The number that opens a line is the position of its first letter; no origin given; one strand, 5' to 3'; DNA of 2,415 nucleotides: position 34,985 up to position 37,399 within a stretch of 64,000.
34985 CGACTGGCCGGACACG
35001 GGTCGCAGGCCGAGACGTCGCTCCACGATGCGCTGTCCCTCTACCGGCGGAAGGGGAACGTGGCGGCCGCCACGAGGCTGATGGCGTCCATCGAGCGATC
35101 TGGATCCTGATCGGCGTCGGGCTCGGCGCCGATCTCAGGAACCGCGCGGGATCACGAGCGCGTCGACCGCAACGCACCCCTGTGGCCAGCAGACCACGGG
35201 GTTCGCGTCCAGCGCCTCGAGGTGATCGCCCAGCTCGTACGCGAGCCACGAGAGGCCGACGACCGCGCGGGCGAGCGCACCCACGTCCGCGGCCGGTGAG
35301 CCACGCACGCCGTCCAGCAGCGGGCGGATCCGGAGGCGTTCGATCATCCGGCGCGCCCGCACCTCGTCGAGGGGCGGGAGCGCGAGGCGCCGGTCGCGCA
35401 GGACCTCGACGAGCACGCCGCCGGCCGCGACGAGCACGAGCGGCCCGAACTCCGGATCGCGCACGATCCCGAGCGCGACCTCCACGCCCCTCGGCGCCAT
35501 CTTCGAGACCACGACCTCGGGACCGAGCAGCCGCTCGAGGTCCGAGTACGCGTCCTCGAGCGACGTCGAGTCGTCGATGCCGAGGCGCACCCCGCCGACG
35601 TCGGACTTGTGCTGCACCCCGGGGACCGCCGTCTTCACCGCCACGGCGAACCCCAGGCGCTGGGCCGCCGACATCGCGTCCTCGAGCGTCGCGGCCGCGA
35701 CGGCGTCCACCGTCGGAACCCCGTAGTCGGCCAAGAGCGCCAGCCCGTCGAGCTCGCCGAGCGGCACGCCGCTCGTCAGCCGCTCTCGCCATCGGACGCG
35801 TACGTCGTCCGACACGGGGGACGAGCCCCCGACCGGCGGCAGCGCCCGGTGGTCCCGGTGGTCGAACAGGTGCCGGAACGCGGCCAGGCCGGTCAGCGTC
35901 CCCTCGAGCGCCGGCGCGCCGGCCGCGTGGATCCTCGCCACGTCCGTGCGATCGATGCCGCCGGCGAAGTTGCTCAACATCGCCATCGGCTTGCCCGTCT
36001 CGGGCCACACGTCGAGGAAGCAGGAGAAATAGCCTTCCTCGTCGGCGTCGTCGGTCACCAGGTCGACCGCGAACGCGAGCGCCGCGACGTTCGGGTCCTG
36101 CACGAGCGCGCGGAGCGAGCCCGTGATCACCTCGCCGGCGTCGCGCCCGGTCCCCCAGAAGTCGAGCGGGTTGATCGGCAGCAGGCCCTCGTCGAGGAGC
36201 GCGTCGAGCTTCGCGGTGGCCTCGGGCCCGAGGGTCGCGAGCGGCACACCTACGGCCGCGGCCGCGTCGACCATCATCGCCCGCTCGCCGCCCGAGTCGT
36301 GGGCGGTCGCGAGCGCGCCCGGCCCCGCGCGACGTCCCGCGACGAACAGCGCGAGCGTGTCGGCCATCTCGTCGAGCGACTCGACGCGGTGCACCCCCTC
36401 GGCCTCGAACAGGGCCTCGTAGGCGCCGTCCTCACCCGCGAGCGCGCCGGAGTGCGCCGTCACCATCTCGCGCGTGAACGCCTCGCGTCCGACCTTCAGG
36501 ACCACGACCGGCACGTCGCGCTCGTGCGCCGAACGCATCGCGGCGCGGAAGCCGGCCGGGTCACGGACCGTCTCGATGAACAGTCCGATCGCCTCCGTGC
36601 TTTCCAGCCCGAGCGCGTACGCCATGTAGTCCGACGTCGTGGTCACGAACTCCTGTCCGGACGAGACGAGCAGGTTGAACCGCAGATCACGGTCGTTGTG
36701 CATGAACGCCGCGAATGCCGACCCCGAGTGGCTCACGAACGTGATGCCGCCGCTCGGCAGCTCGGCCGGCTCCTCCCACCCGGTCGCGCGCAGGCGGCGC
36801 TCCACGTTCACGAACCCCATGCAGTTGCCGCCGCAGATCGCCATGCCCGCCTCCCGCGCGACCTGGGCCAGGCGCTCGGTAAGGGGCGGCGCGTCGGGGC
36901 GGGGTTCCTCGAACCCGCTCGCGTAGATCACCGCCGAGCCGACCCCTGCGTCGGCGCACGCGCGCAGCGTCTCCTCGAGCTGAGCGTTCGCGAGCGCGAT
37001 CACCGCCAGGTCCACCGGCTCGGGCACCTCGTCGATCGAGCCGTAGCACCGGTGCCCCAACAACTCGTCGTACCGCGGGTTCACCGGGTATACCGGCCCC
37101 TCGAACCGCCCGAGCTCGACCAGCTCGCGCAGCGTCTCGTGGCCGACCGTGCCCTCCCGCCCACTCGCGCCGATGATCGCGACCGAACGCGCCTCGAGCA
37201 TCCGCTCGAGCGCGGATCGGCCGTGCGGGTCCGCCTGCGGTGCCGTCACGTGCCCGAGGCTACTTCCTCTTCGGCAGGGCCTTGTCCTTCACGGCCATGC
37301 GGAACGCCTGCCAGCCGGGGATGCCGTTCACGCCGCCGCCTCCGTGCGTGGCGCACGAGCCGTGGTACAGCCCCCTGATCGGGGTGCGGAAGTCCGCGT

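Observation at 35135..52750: Unusual amine/acyl-CoA catabolic cluster: PotABCD-type importer, aldehyde dehydrogenase, CrtI/amine-oxidase-like flavoprotein, two ADP-forming acyl-CoA synthetases, two ACADs, an enoyl-CoA hydratase, a CysK-like enzyme and an EamA exporter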

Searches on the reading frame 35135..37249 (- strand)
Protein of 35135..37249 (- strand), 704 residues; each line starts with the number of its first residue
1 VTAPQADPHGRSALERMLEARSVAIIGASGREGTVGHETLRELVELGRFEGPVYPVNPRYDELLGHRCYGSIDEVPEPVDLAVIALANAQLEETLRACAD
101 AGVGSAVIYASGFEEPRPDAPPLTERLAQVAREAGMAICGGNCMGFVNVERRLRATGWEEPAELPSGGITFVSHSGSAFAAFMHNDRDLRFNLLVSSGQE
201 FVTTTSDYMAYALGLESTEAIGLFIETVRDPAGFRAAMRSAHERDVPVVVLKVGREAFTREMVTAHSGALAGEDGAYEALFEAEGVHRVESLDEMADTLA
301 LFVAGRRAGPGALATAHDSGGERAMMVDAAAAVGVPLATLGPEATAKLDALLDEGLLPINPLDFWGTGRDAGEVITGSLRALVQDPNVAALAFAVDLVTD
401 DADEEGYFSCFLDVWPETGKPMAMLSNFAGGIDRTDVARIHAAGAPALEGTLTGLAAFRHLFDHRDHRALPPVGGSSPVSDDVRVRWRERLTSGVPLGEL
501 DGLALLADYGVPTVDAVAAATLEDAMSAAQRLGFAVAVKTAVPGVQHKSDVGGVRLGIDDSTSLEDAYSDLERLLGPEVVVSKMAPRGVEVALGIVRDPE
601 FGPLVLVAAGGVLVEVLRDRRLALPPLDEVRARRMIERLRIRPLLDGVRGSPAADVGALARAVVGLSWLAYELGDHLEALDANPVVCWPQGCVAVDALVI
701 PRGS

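Call 5: search_protein_families(library=pfam, proteins=[window:35135-37249:-])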
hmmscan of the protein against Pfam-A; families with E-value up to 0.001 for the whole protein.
window:35135-37249:- (704 aa): 5 families
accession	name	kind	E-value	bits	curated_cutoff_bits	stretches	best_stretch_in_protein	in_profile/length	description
PF13549.11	ATP-grasp_5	-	7.7e-55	186.1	27.6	1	497-699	10-219/221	ATP-grasp domain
PF13607.11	Succ_CoA_lig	-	1.4e-32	112.8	27.4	1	167-302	2-138/138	Succinyl-CoA ligase like flavodoxin domain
PF13380.12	CoA_binding_2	-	1.1e-23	84.3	22.8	1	21-147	1-114/116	CoA binding domain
PF02629.25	CoA_binding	-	2.6e-09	38.2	22.3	1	21-112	4-97/97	CoA binding domain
PF08442.15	ATP-grasp_2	-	0.00022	21.3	29.5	0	499-592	4-93/202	ATP-grasp domain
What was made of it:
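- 35135..37249 (-): ACS1: fused alpha-beta ADP-forming acyl-CoA synthetase, 704 aa. It has CoA_binding_2, Succ_CoA_lig and ATP-grasp_5 domains (call 5).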

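Call 8: search_protein_families(library=ncbifam, proteins=[window:35135-37249:-], max_evalue=0.00001)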
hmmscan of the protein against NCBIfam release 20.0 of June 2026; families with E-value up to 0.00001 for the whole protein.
window:35135-37249:- (704 aa): 5 families
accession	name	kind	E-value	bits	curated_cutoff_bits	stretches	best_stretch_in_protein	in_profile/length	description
NF045494.1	AcCoALig_Archglob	equivalog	2.8e-89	300.3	1200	2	14-397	218-597/665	acetate--CoA ligase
NF045492.1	HydPropCoALig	equivalog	8.3e-85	285.5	1300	2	6-453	241-685/700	3-hydroxypropionate--CoA ligase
NF045493.1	HydDutCoALig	equivalog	8.1e-77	259.4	1300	2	17-365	6-354/698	4-hydroxybutyrate--CoA ligase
TIGR02717.1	AcCoA-syn-alpha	equivalog_domain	1.1e-74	251.8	567.15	1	14-462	1-444/447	acetate--CoA ligase alpha subunit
NF001913.0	PRK00696.1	equivalog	6.7e-06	25.3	370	0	499-592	5-94/388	ADP-forming succinate--CoA ligase subunit beta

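Call 21: search_solved_structures(query=window:35135-37249:-, max_evalue=0.00001)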
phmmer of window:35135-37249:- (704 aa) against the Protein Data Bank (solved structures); distinct sequences matched with E-value up to 0.00001: 15.
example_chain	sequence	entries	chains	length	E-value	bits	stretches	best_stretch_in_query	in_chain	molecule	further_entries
9y43_A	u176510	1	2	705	2e-77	264.4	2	14-366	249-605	3-hydroxypropionate--CoA ligase [ADP-forming]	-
7cm9_A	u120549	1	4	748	5.6e-73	249.7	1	19-699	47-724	DMSP lyase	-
8wzu_A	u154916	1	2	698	1.9e-69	238.1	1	17-695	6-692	4-hydroxybutyrate--CoA ligase [ADP-forming]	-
2csu_A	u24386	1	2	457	9.8e-46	159.7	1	17-394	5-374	457aa long hypothetical protein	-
9it0_A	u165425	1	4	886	7.9e-43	150.1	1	13-696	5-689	Protein acetyltransferase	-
9isq_A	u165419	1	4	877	1.1e-41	146.3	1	14-696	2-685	Protein acetyltransferase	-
4xyl_A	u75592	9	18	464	4.1e-39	137.8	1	13-430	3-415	alpha subunit of Acyl-CoA synthetase (NDP forming) | Acyl-CoA synthetase (NDP forming) | alpha subunit of acetyl-CoA synthetase (NDP forming)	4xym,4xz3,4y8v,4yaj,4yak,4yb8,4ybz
4xyl_B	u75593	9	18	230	9.9e-34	120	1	501-701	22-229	beta subunit of Acyl-CoA synthetase (NDP forming) | Uncharacterized protein | beta subunit of acetyl-CoA synthetase (NDP forming)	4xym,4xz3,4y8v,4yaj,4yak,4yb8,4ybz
1wr2_A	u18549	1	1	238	1.7e-30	109.3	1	496-700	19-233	hypothetical protein PH1789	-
9isb_A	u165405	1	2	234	3.8e-12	48.7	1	504-696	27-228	Protein acetyltransferase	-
1y81_A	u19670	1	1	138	4.2e-09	38.6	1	18-101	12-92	conserved hypothetical protein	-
2d59_A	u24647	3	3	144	1.2e-07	33.8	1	17-85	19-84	hypothetical protein PH1109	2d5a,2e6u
3qa9_A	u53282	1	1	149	1.5e-07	33.5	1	17-90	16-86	CoA binding domain protein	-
3q9u_A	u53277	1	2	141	1.6e-07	33.4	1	15-86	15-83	CoA binding protein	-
3q9n_A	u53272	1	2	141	1.7e-07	33.3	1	17-86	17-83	CoA binding protein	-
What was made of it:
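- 35135..37249 (-): Its best solved relatives are the 3-hydroxypropionate-CoA ligase 9y43 (264 bits), DddX 7cm9 (250 bits) and the 4-hydroxybutyrate-CoA ligase 8wzu (238 bits) (call 21).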

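Call 53: find_homologous_proteins(query=window:35135-37249:-, max_evalue=1e-30)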
Query window:35135-37249:- (704 aa): 4533 proteins with E <= 1e-30 among 8000 candidates; the best 120 are listed.
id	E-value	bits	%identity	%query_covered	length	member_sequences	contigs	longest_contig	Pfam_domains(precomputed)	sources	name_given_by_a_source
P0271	0.0e+0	1397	91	100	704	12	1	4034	PF02629.26,PF13607.12,PF13549.12,PF13380.13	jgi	jgi:acyl-CoA synthetase (NDP forming)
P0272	0.0e+0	1353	87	100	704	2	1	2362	PF02629.26,PF13607.12,PF13549.12,PF13380.13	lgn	-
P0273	0.0e+0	1314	85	100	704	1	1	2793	PF02629.26,PF13607.12,PF13549.12,PF13380.13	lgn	-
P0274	0.0e+0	1303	84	100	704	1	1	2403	PF02629.26,PF13607.12,PF13549.12,PF13380.13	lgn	-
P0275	0.0e+0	1302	84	100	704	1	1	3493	PF02629.26,PF13607.12,PF13549.12,PF13380.13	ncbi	ncbi:MAG: acetate--CoA ligase family protein [Solirubrobacterales bacterium]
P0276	0.0e+0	1298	83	100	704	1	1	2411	PF02629.26,PF13607.12,PF13549.12,PF13380.13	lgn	-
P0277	0.0e+0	1286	85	98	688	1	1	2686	PF02629.26,PF13607.12,PF13549.12,PF13380.13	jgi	jgi:acyl-CoA synthetase (NDP forming)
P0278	0.0e+0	1285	83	100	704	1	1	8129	PF02629.26,PF13607.12,PF13549.12,PF13380.13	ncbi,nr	ncbi:MAG TPA: acetate--CoA ligase family protein [Actinomycetota bacterium]|nr:acetate--CoA ligase f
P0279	0.0e+0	1280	84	98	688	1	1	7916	PF02629.26,PF13607.12,PF13549.12,PF13380.13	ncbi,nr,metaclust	ncbi:MAG: hypothetical protein A2Z48_07980 [Actinobacteria bacterium RBG_19FT_COMBO_70_19]|nr:MAG: h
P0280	0.0e+0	1278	83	100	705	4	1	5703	PF02629.26,PF13607.12,PF13549.12,PF13380.13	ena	-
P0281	0.0e+0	1273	83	100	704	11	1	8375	PF02629.26,PF13607.12,PF13549.12,PF13380.13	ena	-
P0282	0.0e+0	1267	84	98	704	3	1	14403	PF02629.26,PF13607.12,PF13549.12,PF13380.13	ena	-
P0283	0.0e+0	1266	83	98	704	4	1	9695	PF02629.26,PF13607.12,PF13549.12,PF13380.13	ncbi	-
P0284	0.0e+0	1264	83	100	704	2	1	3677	PF02629.26,PF13607.12,PF13549.12,PF13380.13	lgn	-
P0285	0.0e+0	1261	83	98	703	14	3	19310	PF02629.26,PF13607.12,PF13549.12,PF13380.13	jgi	-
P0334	0.0e+0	1078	73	98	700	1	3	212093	PF02629.26,PF13607.12,PF13549.12,PF13380.13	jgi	jgi:acyl-CoA synthetase (NDP forming)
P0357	0.0e+0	1055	71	98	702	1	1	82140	PF02629.26,PF13607.12,PF13549.12,PF13380.13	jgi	jgi:acyl-CoA synthetase (NDP forming)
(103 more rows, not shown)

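Call 54: find_encoding_contigs(protein=P0334, flank=10000, max_places=2)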
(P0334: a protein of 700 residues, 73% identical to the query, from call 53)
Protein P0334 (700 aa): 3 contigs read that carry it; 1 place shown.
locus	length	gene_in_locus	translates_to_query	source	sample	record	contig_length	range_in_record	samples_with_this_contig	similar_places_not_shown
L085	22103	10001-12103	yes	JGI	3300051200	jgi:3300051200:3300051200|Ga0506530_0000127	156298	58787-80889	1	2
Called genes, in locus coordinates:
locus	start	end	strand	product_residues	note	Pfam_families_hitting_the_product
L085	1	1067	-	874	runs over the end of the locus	PF13510:Fer2_4, PF17806:SO_alpha_A3, PF01571:GCV_T, PF08669:GCV_T_C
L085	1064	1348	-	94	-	PF04267:SoxD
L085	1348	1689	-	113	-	PF04237:YjbR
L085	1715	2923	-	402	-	PF01946:Thi4 (faint), PF01266:DAO, PF13450:NAD_binding_8 (weak)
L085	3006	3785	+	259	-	PF12802:MarR_2, PF25213:HVO_A0261_N (weak), PF01047:MarR, PF09339:HTH_IclR, PF01614:IclR_C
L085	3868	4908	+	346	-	PF00291:PALP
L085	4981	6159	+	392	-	PF02771:Acyl-CoA_dh_N, PF02770:Acyl-CoA_dh_M, PF00441:Acyl-CoA_dh_1, PF22924:ACOX_C_alpha1 (weak), PF08028:Acyl-CoA_dh_2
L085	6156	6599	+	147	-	-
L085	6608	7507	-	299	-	PF00294:PfkB, PF08543:Phos_pyr_kin (faint)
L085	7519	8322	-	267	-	PF16925:TetR_C_13 (faint), PF00440:TetR_N, PF13977:TetR_C_6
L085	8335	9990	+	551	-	PF00890:FAD_binding_2 (faint), PF01266:DAO (faint), PF13450:NAD_binding_8, PF01593:Amino_oxidase (weak)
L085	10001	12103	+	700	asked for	PF02629:CoA_binding, PF13380:CoA_binding_2, PF13607:Succ_CoA_lig, PF13549:ATP-grasp_5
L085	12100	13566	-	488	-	PF04185:Phosphoesterase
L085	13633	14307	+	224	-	-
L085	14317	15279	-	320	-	PF00480:ROK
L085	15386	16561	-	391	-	-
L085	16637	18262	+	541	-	PF00070:Pyr_redox (faint), PF00890:FAD_binding_2 (weak), PF01266:DAO, PF01593:Amino_oxidase, PF01946:Thi4, PF07992:Pyr_redox_2 (weak), PF12831:FAD_oxidored, PF13450:NAD_binding_8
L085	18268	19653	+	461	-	PF01425:Amidase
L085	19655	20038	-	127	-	PF06339:Ectoine_synth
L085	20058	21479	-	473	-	PF01266:DAO, PF01946:Thi4 (faint)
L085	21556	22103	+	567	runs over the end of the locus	PF00920:ILVD_EDD_N, PF24877:ILV_EDD_C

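Call 55: find_encoding_contigs(protein=P0357, flank=10000, max_places=2)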
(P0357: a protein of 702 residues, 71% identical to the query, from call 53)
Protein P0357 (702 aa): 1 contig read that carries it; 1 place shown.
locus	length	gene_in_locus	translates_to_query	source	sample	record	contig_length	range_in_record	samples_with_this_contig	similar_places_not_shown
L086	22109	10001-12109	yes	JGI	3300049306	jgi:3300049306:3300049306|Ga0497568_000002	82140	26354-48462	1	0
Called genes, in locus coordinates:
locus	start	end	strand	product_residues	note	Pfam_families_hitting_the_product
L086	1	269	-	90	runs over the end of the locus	PF04267:SoxD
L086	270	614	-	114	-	PF04237:YjbR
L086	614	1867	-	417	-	PF01946:Thi4 (weak), PF00890:FAD_binding_2 (faint), PF01266:DAO, PF13450:NAD_binding_8 (weak)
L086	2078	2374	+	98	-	PF02557:VanY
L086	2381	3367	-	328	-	PF13474:SnoaL_3, PF00211:Guanylate_cyc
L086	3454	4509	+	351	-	PF00291:PALP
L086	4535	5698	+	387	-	PF02771:Acyl-CoA_dh_N, PF02770:Acyl-CoA_dh_M, PF00441:Acyl-CoA_dh_1, PF08028:Acyl-CoA_dh_2, PF22924:ACOX_C_alpha1 (faint)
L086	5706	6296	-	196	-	PF00583:Acetyltransf_1, PF13508:Acetyltransf_7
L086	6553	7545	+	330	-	PF26550:Tricorn_2nd, PF26549:Tricorn_N, PF00930:DPPIV_N (faint), PF07676:PD40 (weak), PF26549:Tricorn_N, PF26550:Tricorn_2nd (weak), PF07676:PD40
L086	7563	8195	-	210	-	PF00440:TetR_N, PF13977:TetR_C_6, PF16925:TetR_C_13 (weak)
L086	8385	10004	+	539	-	PF01266:DAO (faint), PF01593:Amino_oxidase, PF12831:FAD_oxidored (faint), PF13450:NAD_binding_8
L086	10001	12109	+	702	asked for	PF02629:CoA_binding, PF13380:CoA_binding_2, PF13607:Succ_CoA_lig, PF13549:ATP-grasp_5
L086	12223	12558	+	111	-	-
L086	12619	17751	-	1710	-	PF00486:Trans_reg_C, PF03704:BTAD, PF00069:Pkinase, PF07714:PK_Tyr_Ser-Thr, PF20703:nSTAND1, PF13191:AAA_16, PF23381:Beta-prop_IFT122_1st, PF25173:Beta-prop_WDR3_1st, +72 more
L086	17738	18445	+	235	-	-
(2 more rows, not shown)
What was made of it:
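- Module B adjoins sarcosine oxidase genes (calls 54, 55).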
